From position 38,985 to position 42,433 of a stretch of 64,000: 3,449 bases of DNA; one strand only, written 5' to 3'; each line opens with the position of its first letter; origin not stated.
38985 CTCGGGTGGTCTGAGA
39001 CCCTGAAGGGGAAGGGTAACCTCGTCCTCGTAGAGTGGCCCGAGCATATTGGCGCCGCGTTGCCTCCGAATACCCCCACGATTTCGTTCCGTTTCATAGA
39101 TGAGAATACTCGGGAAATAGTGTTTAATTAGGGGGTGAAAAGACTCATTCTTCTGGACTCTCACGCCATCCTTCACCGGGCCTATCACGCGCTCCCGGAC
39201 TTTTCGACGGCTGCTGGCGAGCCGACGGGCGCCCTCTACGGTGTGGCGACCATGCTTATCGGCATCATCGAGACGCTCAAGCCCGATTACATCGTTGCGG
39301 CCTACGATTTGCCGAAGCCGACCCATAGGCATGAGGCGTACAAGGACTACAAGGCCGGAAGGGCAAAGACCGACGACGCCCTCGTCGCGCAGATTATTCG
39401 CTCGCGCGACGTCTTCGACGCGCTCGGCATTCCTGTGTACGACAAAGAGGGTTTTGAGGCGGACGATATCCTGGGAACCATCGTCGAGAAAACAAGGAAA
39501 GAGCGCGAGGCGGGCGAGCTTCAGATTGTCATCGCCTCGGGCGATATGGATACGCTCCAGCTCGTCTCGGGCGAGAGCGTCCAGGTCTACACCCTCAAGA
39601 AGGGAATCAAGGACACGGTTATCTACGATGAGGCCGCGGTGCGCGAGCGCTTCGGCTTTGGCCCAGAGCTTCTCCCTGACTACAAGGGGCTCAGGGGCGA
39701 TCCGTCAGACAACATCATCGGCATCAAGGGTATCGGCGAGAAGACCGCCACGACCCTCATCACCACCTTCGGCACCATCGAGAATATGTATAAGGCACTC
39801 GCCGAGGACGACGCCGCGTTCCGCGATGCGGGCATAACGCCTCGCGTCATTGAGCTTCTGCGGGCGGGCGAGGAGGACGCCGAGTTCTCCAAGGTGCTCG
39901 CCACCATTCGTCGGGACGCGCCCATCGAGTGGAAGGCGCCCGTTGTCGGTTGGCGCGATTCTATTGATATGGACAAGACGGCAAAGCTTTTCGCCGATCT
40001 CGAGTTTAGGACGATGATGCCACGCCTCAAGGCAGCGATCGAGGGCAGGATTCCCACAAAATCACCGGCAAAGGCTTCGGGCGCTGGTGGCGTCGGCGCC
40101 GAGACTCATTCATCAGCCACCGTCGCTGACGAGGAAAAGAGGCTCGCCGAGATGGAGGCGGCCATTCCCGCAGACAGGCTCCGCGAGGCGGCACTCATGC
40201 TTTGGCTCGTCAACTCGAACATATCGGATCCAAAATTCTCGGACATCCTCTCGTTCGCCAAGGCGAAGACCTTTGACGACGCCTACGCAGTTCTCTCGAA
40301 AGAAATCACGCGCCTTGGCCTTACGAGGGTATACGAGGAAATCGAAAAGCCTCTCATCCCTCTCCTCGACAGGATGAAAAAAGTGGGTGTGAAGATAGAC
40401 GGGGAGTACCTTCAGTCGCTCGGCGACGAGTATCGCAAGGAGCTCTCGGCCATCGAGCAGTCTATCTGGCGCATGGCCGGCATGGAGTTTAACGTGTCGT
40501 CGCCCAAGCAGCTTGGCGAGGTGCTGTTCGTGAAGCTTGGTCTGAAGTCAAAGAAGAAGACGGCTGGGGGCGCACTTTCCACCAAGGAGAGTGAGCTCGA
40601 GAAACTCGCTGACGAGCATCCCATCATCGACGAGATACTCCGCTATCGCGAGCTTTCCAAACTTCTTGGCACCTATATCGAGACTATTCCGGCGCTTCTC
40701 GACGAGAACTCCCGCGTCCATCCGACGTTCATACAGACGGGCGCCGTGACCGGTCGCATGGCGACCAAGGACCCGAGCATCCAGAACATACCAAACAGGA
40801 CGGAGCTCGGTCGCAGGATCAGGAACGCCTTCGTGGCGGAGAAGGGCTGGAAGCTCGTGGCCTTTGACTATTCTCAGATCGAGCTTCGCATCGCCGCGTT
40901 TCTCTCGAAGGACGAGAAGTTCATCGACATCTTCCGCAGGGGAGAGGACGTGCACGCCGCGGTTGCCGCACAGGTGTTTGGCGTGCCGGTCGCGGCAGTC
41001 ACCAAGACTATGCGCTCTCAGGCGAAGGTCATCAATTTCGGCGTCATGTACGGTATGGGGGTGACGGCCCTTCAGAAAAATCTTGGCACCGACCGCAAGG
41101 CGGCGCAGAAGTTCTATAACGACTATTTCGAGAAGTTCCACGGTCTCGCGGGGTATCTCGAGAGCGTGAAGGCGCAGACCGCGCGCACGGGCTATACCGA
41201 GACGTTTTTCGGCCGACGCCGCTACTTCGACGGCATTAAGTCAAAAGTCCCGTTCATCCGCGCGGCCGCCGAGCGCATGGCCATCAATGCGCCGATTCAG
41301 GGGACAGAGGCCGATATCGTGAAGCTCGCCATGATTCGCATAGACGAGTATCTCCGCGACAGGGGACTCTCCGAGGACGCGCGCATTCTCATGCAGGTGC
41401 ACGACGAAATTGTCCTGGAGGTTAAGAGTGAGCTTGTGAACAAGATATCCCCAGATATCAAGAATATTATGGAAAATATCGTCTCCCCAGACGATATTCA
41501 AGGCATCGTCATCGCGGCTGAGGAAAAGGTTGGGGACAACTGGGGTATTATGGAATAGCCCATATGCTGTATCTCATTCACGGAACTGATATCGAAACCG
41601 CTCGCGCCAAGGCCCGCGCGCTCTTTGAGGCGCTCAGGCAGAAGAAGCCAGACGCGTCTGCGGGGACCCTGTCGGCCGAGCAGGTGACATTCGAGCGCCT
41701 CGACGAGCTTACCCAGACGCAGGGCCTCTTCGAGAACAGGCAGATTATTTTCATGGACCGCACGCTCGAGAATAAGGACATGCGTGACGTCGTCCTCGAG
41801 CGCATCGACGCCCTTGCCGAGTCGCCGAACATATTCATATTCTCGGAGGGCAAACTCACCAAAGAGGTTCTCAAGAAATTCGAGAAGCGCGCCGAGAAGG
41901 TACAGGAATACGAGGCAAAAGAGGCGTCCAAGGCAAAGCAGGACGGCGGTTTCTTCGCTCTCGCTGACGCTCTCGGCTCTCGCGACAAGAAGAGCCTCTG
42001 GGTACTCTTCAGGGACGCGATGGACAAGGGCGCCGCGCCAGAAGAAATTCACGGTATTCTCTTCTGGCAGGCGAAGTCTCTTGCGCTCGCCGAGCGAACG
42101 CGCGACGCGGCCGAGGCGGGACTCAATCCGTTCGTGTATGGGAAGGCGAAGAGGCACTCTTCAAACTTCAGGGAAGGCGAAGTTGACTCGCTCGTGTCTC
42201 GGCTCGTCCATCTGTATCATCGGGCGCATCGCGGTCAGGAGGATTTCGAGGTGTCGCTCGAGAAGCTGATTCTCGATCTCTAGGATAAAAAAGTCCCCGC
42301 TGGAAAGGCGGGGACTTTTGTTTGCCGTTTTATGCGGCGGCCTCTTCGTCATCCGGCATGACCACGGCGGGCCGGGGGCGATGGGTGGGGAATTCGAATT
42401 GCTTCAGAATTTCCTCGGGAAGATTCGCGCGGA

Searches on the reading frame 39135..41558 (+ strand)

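Call 57: search_protein_families(library=pfam, proteins=[window:39135-41558:+], max_evalue=0.001)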
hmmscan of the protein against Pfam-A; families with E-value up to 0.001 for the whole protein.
window:39135-41558:+ (807 aa): 4 families
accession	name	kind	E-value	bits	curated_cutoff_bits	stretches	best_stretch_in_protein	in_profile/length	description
PF00476.26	DNA_pol_A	-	6.1e-136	453.8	34.3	1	424-804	2-380/381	DNA polymerase family A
PF02739.22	5_3_exonuc_N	-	5.7e-48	163.2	34.3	1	3-174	1-164/164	5'-3' exonuclease, N-terminal resolvase-like domain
PF01367.25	5_3_exonuc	-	8.6e-24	84.3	40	1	177-267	3-85/97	5'-3' exonuclease, C-terminal SAM fold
PF12826.13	HHH_2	-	0.00055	20.5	27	0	196-225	7-36/64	Helix-hairpin-helix motif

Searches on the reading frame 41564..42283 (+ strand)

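Call 57: search_protein_families(library=pfam, proteins=[window:41564-42283:+], max_evalue=0.001)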
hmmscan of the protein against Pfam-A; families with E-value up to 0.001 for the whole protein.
window:41564-42283:+ (239 aa): 2 families
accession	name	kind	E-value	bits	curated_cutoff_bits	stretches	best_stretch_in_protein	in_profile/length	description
PF21694.2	DNA_pol3_delta_C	-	8.7e-07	29.4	27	1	130-238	4-120/121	DNA polymerase III delta subunit, C-terminal domain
PF06144.19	DNA_pol3_delta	-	6.6e-05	23.3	21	1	3-113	1-121/124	DNA polymerase III, delta subunit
